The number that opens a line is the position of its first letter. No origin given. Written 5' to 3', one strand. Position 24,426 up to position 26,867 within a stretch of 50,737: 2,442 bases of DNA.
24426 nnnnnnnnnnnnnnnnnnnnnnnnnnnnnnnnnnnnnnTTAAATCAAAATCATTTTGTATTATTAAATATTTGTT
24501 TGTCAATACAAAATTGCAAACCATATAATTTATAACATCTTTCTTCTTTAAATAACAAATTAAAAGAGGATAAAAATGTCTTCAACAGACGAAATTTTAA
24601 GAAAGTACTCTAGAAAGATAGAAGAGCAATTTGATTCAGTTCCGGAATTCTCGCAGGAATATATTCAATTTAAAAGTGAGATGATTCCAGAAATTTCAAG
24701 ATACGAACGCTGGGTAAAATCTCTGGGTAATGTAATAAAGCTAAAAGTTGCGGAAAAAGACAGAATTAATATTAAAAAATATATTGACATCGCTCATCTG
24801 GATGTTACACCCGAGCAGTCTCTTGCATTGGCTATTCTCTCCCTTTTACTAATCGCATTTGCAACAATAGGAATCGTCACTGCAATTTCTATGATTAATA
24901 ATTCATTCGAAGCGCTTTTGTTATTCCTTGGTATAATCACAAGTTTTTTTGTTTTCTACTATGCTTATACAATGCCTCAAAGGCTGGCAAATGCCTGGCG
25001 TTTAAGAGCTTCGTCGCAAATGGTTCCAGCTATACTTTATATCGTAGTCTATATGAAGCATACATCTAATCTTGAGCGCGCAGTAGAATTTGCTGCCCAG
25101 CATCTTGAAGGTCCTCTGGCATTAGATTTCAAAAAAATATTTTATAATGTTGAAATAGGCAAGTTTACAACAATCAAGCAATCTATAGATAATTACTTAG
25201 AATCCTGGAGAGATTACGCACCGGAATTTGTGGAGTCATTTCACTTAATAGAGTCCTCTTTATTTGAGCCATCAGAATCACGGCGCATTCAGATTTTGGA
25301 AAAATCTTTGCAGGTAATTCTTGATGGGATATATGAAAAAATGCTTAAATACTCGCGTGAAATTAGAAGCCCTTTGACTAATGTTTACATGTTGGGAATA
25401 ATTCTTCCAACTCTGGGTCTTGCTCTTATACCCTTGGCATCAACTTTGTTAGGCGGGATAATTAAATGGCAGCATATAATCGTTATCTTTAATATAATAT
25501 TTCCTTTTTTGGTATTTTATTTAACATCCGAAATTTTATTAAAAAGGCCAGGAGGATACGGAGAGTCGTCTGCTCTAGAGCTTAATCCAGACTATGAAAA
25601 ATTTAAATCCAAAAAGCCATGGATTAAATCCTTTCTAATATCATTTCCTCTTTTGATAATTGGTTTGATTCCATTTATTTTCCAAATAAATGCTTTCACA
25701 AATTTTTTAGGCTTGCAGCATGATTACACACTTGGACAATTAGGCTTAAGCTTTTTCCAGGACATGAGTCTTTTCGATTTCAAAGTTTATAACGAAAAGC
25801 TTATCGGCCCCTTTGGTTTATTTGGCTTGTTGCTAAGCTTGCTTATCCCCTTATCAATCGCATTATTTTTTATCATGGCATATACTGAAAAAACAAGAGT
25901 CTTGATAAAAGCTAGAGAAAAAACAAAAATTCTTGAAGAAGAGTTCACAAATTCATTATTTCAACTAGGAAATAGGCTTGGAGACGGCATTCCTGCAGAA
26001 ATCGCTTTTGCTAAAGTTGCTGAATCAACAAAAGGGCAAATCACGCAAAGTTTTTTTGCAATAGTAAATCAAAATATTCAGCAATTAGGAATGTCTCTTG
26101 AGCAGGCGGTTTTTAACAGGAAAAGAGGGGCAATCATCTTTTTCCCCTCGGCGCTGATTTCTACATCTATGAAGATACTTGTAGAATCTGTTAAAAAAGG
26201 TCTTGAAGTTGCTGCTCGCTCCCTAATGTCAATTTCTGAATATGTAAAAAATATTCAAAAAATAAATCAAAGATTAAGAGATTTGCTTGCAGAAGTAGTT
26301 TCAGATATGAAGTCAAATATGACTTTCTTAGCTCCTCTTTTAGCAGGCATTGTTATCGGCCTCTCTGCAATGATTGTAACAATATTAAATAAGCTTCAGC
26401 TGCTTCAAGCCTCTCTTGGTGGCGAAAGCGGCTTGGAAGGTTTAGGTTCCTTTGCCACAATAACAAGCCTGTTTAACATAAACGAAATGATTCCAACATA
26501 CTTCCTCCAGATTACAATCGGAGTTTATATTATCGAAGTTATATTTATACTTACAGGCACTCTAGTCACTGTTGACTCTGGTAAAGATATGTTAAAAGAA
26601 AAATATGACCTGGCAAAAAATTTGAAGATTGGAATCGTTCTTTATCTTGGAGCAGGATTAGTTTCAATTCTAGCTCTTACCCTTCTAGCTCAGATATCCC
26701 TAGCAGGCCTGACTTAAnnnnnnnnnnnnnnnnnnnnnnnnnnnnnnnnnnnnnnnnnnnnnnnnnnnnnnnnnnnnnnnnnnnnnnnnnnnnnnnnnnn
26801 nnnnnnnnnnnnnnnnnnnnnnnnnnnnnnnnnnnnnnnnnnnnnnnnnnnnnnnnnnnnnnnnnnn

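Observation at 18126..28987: Ten-gene prepilin-like operon with PilC/TadC-like and PilB/FlaI-like genes: an expanded type IV pilus (Tad/Epd-like) locus beside giant adhesins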

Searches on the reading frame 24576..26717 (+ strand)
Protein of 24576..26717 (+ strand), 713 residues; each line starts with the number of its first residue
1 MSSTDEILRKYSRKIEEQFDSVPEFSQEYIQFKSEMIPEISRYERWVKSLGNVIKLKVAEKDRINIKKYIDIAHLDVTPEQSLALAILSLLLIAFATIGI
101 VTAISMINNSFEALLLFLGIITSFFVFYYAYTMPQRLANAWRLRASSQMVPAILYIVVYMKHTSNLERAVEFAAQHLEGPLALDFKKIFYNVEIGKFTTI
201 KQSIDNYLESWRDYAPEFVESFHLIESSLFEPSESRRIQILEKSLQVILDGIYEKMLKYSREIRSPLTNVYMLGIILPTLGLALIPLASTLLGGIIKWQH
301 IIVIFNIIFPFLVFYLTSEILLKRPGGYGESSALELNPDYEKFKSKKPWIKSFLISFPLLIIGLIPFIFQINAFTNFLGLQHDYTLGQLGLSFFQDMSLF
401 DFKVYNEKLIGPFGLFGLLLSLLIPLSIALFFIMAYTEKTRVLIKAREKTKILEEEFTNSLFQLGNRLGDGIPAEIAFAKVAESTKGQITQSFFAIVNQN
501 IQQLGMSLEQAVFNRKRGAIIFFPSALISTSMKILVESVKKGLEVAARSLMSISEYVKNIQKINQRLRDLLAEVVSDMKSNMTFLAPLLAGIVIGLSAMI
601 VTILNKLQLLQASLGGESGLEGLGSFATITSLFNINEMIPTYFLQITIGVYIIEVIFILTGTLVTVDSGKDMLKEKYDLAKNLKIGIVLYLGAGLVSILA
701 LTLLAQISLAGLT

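Call 5: search_protein_families(library=pfam, proteins=[window:24576-26717:+], max_evalue=1)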
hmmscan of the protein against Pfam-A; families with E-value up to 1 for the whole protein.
window:24576-26717:+ (713 aa): 2 families
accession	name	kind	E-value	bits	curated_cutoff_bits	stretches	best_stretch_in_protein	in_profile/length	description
PF09843.14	DUF2070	-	0.005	15.7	30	1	68-164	57-149/561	Predicted membrane protein (DUF2070)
PF13940.11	Ldr_toxin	-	0.13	12.8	27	0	586-606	16-33/35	Toxin Ldr, type I toxin-antitoxin system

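Call 6: search_protein_families(library=ncbifam, proteins=[window:24576-26717:+], max_evalue=1)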
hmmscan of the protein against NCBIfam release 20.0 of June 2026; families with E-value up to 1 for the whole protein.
window:24576-26717:+ (713 aa): 0 families

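Call 9: search_solved_structures(query=window:24576-26717:+, max_evalue=10)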
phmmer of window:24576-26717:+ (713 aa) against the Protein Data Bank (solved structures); distinct sequences matched with E-value up to 10: 1.
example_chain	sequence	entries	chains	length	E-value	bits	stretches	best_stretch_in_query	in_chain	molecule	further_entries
6wvs_A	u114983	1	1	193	0.41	12.6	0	509-577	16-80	DeNovoTIM15 hyperstable de novo TIM barrel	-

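Call 10: find_encoding_contigs(protein=window:24576-26717:+, flank=10000, max_places=6)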
Protein window:24576-26717:+ (713 aa): no gene with exactly this product is on record in the collection.

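Call 11: find_homologous_proteins(query=window:24576-26717:+, max_evalue=0.001)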
Query window:24576-26717:+ (713 aa): 3364 proteins with E <= 0.001 among 8000 candidates; the best 120 are listed.
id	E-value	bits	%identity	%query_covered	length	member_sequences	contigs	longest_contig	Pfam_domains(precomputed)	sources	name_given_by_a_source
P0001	0.0e+0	1517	100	100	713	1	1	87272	-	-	-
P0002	0.0e+0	1136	72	100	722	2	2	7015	-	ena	-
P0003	0.0e+0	1131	71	100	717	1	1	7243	-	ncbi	-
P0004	0.0e+0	1124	72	100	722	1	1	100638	-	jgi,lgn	-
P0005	0.0e+0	1122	71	100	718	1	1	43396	-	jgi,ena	-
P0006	0.0e+0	1121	72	100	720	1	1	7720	-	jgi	-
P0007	0.0e+0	1120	73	100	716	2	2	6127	-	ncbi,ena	-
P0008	0.0e+0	1119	70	100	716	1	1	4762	-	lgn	-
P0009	0.0e+0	1117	71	99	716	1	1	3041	-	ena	-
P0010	0.0e+0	1115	72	100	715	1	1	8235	-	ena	-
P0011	0.0e+0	1115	71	98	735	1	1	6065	-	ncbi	-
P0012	0.0e+0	1114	72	98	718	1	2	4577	-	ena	-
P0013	0.0e+0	1114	71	98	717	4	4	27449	-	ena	-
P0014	0.0e+0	1110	70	100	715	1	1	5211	-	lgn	-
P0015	0.0e+0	1110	69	100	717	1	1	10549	-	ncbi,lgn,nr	ncbi:MAG: hypothetical protein Q8L29_04290 [archaeon]|nr:hypothetical protein [archaeon]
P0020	0.0e+0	1103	69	100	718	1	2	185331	-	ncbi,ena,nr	ncbi:MAG: hypothetical protein IIA87_00425 [Nanoarchaeota archaeon]|nr:hypothetical protein [Nanoarc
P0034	0.0e+0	1095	70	100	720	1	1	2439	PF00482.29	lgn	-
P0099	0.0e+0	1070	68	100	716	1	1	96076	PF00482.29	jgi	jgi:Flp pilus assembly protein TadB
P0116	0.0e+0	1064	67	100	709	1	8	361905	-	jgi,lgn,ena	-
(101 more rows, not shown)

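Call 13: find_encoding_contigs(protein=P0116, flank=10000, max_places=2)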
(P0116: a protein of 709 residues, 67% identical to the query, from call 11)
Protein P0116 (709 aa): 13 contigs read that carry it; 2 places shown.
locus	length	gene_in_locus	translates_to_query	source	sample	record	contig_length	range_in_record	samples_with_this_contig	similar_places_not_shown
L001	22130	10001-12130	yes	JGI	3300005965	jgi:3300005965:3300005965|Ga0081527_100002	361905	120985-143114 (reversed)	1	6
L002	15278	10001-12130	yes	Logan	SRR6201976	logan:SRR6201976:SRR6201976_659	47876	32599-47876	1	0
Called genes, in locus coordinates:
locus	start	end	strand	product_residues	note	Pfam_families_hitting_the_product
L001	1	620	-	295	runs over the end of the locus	PF24903:OB_MEIOB_N (faint), PF01336:tRNA_anti-codon (faint)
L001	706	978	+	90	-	PF00736:EF1_GNE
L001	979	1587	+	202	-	PF11969:DcpS_C (weak), PF01230:HIT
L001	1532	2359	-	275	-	PF01478:Peptidase_A24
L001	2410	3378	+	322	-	PF01594:AI-2E_transport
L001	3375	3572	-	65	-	-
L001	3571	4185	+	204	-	PF13580:SIS_2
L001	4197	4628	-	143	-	-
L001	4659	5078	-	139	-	-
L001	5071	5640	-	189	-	-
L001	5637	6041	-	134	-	-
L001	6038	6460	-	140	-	-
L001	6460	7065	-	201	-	-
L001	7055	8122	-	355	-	-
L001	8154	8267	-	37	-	-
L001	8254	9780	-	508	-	-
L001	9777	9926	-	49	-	-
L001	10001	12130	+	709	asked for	-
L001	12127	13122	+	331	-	PF26233:NicX, PF02073:Peptidase_M29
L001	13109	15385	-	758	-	PF00437:T2SSE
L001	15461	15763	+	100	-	-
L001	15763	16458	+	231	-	-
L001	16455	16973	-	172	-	-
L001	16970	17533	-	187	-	-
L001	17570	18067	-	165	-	-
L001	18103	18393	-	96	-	PF05239:PRC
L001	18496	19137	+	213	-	PF02163:Peptidase_M50 (faint)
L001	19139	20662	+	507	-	PF00270:DEAD, PF04851:ResIII, PF18766:SWI2_SNF2 (faint), PF21210:RNA_helicase_helical, PF00271:Helicase_C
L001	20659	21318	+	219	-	PF02732:ERCC4, PF14520:HHH_5 (weak)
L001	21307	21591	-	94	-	-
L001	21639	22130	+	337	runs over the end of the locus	PF00579:tRNA-synt_1b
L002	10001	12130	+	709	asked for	-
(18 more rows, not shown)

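Call 14: find_encoding_contigs(protein=P0020, flank=10000, max_places=2)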
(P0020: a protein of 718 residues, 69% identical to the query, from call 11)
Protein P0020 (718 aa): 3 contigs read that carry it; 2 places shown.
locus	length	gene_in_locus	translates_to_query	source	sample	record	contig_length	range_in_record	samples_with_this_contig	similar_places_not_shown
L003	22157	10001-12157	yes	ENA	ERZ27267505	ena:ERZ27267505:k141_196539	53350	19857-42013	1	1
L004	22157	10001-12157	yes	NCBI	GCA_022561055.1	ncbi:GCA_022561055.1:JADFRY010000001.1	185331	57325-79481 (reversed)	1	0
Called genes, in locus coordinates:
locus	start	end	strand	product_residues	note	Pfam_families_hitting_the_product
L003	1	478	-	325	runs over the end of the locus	PF14520:HHH_5, PF00154:RecA_N, PF06745:ATPase (weak), PF08423:Rad51, PF13481:AAA_25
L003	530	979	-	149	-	PF04307:YdjM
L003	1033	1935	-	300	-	PF01336:tRNA_anti-codon (faint)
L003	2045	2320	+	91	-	PF00736:EF1_GNE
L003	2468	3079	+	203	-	PF11969:DcpS_C (weak), PF01230:HIT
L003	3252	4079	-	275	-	PF01478:Peptidase_A24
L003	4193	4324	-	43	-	-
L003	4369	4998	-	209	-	-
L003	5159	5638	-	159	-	-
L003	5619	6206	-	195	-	-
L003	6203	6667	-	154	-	-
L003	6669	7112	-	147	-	-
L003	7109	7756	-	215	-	-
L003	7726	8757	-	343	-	-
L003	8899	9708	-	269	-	-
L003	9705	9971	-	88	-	-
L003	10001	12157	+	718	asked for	-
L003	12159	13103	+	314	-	PF02230:Abhydrolase_2 (faint), PF12146:Hydrolase_4, PF00561:Abhydrolase_1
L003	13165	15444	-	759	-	PF00437:T2SSE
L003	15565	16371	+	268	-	-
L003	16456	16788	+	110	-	-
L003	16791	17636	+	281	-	-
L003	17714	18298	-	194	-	-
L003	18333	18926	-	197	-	PF13238:AAA_18, PF13521:AAA_28 (faint), PF13671:AAA_33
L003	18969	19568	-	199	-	-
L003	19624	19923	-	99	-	PF05239:PRC (weak)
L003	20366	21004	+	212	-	-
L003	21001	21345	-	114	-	-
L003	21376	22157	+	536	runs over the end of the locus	PF00270:DEAD, PF04851:ResIII, PF21210:RNA_helicase_helical, PF00271:Helicase_C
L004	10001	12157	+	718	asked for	-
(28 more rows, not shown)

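Call 36: find_related_loci(query=A1, collection=genome_contigs, flank=10000)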
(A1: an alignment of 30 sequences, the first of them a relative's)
Query A1 (713 aa) in genome_contigs; peptide patterns used: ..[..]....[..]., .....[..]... (x = any residue, [..] = any of these).
599 stretches matched a pattern (row limit reached: there are more); 590 encode a relative of the query (tblastn E <= 1e-3); the best 80 are kept; 80 distinct loci.
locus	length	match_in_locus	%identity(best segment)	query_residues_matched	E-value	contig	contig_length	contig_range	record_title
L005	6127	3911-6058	73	1-712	0e+0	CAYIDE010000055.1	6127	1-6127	MAG TPA_asm: Candidatus Woesearchaeota archaeon isolate ERP119705_co1_824 genome assembly, contig: NODE_21334_length_612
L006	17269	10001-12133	70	1-713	0e+0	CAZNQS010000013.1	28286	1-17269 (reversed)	MAG TPA_asm: Candidatus Woesearchaeota archaeon isolate SRP178908_co1_140 genome assembly, contig: NODE_982_length_28286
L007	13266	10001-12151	69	1-711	0e+0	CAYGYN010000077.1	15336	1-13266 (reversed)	MAG TPA_asm: Candidatus Woesearchaeota archaeon isolate ERP119294_co2_456 genome assembly, contig: k141_1268565, whole g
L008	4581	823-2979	68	1-713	0e+0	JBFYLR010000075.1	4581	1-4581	MAG: Nanoarchaeota archaeon isolate PPR_0041 k121_8204485, whole genome shotgun sequence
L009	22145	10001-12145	68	2-712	0e+0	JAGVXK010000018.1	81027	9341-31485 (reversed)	Candidatus Pacearchaeota archaeon isolate RIFCSPHIGHO2_01_FULL_35_25 rifcsphigho2_01_scaffold_356, whole genome shotgun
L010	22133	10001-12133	70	1-712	0e+0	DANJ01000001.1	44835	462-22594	MAG TPA_asm: Candidatus Pacearchaeota archaeon UBA92 UBA92_contig_6164, whole genome shotgun sequence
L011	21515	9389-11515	68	2-712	0e+0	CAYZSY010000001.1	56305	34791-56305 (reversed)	MAG TPA_asm: Candidatus Woesearchaeota archaeon isolate SRP050083_co3_204 genome assembly, contig: NODE_288_length_56305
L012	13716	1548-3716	67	6-712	0e+0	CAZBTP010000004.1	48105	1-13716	MAG TPA_asm: Candidatus Woesearchaeota archaeon isolate SRP178908_co1_63 genome assembly, contig: NODE_368_length_48105_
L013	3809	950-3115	67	6-712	0e+0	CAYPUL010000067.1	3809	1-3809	MAG TPA_asm: Candidatus Woesearchaeota archaeon isolate SRP178908_co2_46 genome assembly, contig: NODE_20962_length_3809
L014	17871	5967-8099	68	1-712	0e+0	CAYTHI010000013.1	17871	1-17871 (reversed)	MAG TPA_asm: Candidatus Woesearchaeota archaeon isolate SRP269290_co7_531 genome assembly, contig: NODE_1196_length_1787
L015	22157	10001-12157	68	1-712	0e+0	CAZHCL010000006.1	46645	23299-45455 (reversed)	MAG TPA_asm: Candidatus Woesearchaeota archaeon isolate binchicken_co241_47 genome assembly, contig: NODE_687_length_466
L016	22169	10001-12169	65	2-712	0e+0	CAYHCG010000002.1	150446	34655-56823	MAG TPA_asm: Candidatus Woesearchaeota archaeon isolate ERP119705_co10_239 genome assembly, contig: NODE_29_length_15044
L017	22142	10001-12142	67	1-709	0e+0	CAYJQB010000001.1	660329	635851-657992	MAG TPA_asm: Candidatus Woesearchaeota archaeon isolate ERP124720_co1_145 genome assembly, contig: NODE_12_length_660329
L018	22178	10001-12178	67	4-713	0e+0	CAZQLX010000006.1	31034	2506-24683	MAG TPA_asm: Candidatus Woesearchaeota archaeon isolate SRP269290_co4_197 genome assembly, contig: NODE_620_length_31034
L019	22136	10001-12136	70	1-713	0e+0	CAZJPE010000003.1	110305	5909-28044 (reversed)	MAG TPA_asm: Candidatus Woesearchaeota archaeon isolate SRP178908_co2_70 genome assembly, contig: NODE_18_length_110305_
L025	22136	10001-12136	67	1-712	0e+0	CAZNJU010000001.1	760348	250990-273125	MAG TPA_asm: Candidatus Woesearchaeota archaeon isolate SRP342105_co2_256 genome assembly, contig: NODE_1_length_760348_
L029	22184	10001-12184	65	1-709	0e+0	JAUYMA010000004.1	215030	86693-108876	MAG: Nanoarchaeota archaeon isolate C24_metabat.bin.61 C24_k141_1038144, whole genome shotgun sequence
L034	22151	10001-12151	65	1-713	0e+0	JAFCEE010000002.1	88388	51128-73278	Candidatus Pacearchaeota archaeon isolate Meg22_1012_Bin_283 Meg22_1012_Bin_283_scaffold_704, whole genome shotgun seque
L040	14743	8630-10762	66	3-712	0e+0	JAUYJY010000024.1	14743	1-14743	MAG: Candidatus Pacearchaeota archaeon isolate C24_metabat.bin.171 C24_k141_1021716, whole genome shotgun sequence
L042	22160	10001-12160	62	1-712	0e+0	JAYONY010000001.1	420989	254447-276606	MAG: archaeon isolate 139570_S171_concoct_bins.tsv.001 NODE_2_length_420989_cov_6.098920, whole genome shotgun sequence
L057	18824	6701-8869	62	3-712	0e+0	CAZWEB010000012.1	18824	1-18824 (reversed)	MAG TPA_asm: Candidatus Woesearchaeota archaeon isolate SRP178699_co1_446 genome assembly, contig: NODE_3577_length_1882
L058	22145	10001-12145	63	3-712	0e+0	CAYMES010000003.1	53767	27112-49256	MAG TPA_asm: Candidatus Woesearchaeota archaeon isolate SRP141376_co2_243 genome assembly, contig: NODE_1503_length_5376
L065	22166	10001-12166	58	1-713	0e+0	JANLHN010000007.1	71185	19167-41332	MAG: Nanoarchaeota archaeon isolate P6-18 k99_373282, whole genome shotgun sequence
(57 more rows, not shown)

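Call 37: search_protein_families(library=pfam, alignment_id=A1, max_evalue=1)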
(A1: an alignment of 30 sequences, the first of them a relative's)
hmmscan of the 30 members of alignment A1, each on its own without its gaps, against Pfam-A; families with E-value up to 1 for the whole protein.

A. member 1, P0001 (713 aa): 2 families
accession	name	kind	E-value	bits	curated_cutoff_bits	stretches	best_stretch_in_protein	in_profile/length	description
PF09843.14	DUF2070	-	0.005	15.7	30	1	68-164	57-149/561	Predicted membrane protein (DUF2070)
PF13940.11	Ldr_toxin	-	0.13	12.8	27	0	586-606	16-33/35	Toxin Ldr, type I toxin-antitoxin system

B. families by the number of members that match (of 30 scanned): 27 families (the first 25 are shown)
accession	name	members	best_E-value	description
PF20990.2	DUF2207_C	11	2.4e-05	Predicted membrane protein (DUF2207) C-terminal domain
PF04513.17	Baculo_PEP_C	8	0.015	Baculovirus polyhedron envelope protein, PEP, C terminus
PF03885.18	DUF327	8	0.057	Protein of unknown function (DUF327)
PF00482.28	T2SSF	7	1.9e-05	Type II secretion system (T2SS), protein F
PF09843.14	DUF2070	7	0.00024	Predicted membrane protein (DUF2070)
PF19329.4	KCTD11_21_C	2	0.014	BTB/POZ domain-containing protein KCTD11/21 C-terminus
PF11023.14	DUF2614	2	0.37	Zinc-ribbon containing domain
PF20966.2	MASE6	2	0.49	MASE6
PF12420.13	DUF3671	1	0.0032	Fam-L, Fam-M like protein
PF01988.24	VIT1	1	0.007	VIT family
PF06305.16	LapA_dom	1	0.021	Lipopolysaccharide assembly protein A domain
PF20237.3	DUF6594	1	0.065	Family of unknown function (DUF6594)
PF13160.11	DUF3995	1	0.071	Protein of unknown function (DUF3995)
PF04277.18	OAD_gamma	1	0.078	Oxaloacetate decarboxylase, gamma chain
PF13940.11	Ldr_toxin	1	0.13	Toxin Ldr, type I toxin-antitoxin system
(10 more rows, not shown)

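Call 51: predict_structure(alignment_id=A1)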
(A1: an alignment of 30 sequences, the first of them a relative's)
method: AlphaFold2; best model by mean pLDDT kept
length: 713 residues; sequences in the alignment: 30
mean_pLDDT: 75.4   pTM: 0.73
mean pLDDT of the five models: 75.4, 75.1, 73.9, 73.7, 67.7
residues with pLDDT >= 90: 23; 70-90: 509; 50-70: 151; < 50: 30
segments of 3 or more residues with pLDDT < 50: 15-24, 326-331, 615-624
pLDDT, mean of each block of 10 residues (from residue 1): 63 48 53 60 76 72 81 78 85 87 76 75 82 79 74 79 77 73 81 80 85 83 87 82 84 75 71 67 70 71 76 74 52 66 82 89 81 70 69 66 69 79 91 89 79 77 80 78 81 86 83 81 74 76 72 72 69 69 80 82 73 50 53 69 84 84 70 83 90 88 75 51
secondary structure, 60 per line:
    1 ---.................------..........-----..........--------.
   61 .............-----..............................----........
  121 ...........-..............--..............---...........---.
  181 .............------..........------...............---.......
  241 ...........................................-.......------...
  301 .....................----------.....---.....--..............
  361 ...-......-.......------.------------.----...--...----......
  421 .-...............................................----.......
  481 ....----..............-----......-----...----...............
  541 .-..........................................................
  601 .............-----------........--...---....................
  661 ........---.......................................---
elements in order (helices of 4 or more, strands of 3 or more residues): H4-20 H27-36 H42-51 H60-73 H79-108 H113-131 H133-146 H149-162 H166-176 H180-193 H200-209 H216-230 H234-283 H285-291 H298-321 H332-336 H340-344 H347-363 H365-370 H372-378 E403-405 E408-410 H415-421 H423-469 H474-484 H489-502 H508-513 H526-541 H543-613 H625-632 H641-668 H672-710

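Call 55: fold_search(model_id=the predicted structure, library=pdb)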
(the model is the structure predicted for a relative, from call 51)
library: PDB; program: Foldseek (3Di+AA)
matches with E <= 10: 126; with E <= 0.001: 0
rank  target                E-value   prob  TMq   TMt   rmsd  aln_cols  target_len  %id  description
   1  3jc8_Ca               1.6e-01  0.77  0.12  0.24  25.4       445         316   10  Architectural model of the type IVa pilus machine in a piliated state (released 2016-03-16)
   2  4gax                  3.9e-01  0.06  0.07  0.08  32.7       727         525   12  Crystal Structure of an alpha-Bisabolol synthase mutant (released 2013-03-13)
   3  2vmb_B                5.4e-01  1.00  0.14  0.72   3.1       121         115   16  The three-dimensional structure of the cytoplasmic domains of EpsF from the Type 2 Secretion System of Vibrio cholerae (released 2009-02-10)
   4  2vmb_A                6.0e-01  1.00  0.14  0.70   3.0       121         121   16  The three-dimensional structure of the cytoplasmic domains of EpsF from the Type 2 Secretion System of Vibrio cholerae (released 2009-02-10)
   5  5nbg_A                6.7e-01  1.00  0.13  0.74   2.9       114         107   18  Structure of the cytoplasmic domain I of OutF in the D. dadantii type II secretion system (released 2018-03-21)
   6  3c1q_B                6.9e-01  1.00  0.14  0.70   3.3       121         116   16  The three-dimensional structure of the cytoplasmic domains of EpsF from the Type 2 Secretion System of Vibrio cholerae (released 2009-02-03)
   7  8bcw_A                7.2e-01  0.06  0.08  0.08  32.4       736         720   10  Photosystem I assembly intermediate of Avena sativa (released 2023-11-01)
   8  5nbg_B                7.5e-01  1.00  0.14  0.75   3.0       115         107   18  Structure of the cytoplasmic domain I of OutF in the D. dadantii type II secretion system (released 2018-03-21)
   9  8f7n                  7.7e-01  0.25  0.14  0.23  36.2       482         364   12  Crystal structure of chemoreceptor McpZ ligand sensing domain (released 2023-07-05)
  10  2vma_B                8.6e-01  1.00  0.14  0.73   3.0       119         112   17  The three-dimensional structure of the cytoplasmic domains of EpsF from the Type 2 Secretion System of Vibrio cholerae (released 2009-02-10)
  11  3c1q_A                1.0e+00  1.00  0.14  0.70   2.9       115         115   17  The three-dimensional structure of the cytoplasmic domains of EpsF from the Type 2 Secretion System of Vibrio cholerae (released 2009-02-03)
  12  2vma_A                1.1e+00  1.00  0.14  0.69   3.0       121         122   16  The three-dimensional structure of the cytoplasmic domains of EpsF from the Type 2 Secretion System of Vibrio cholerae (released 2009-02-10)
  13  1wp1_A                1.1e+00  0.15  0.12  0.16  41.2       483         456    8  Crystal structure of the drug-discharge outer membrane protein, OprM (released 2004-11-02)
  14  8bgw_A                1.2e+00  0.07  0.10  0.09  32.2       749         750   10  CryoEM structure of quinol-dependent Nitric Oxide Reductase (qNOR) from Alcaligenes xylosoxidans at 2.2 A resolution (released 2023-08-16)
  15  4by6_D                1.2e+00  0.05  0.07  0.09  31.5       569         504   11  Yeast Not1-Not2-Not5 complex (released 2013-10-16)
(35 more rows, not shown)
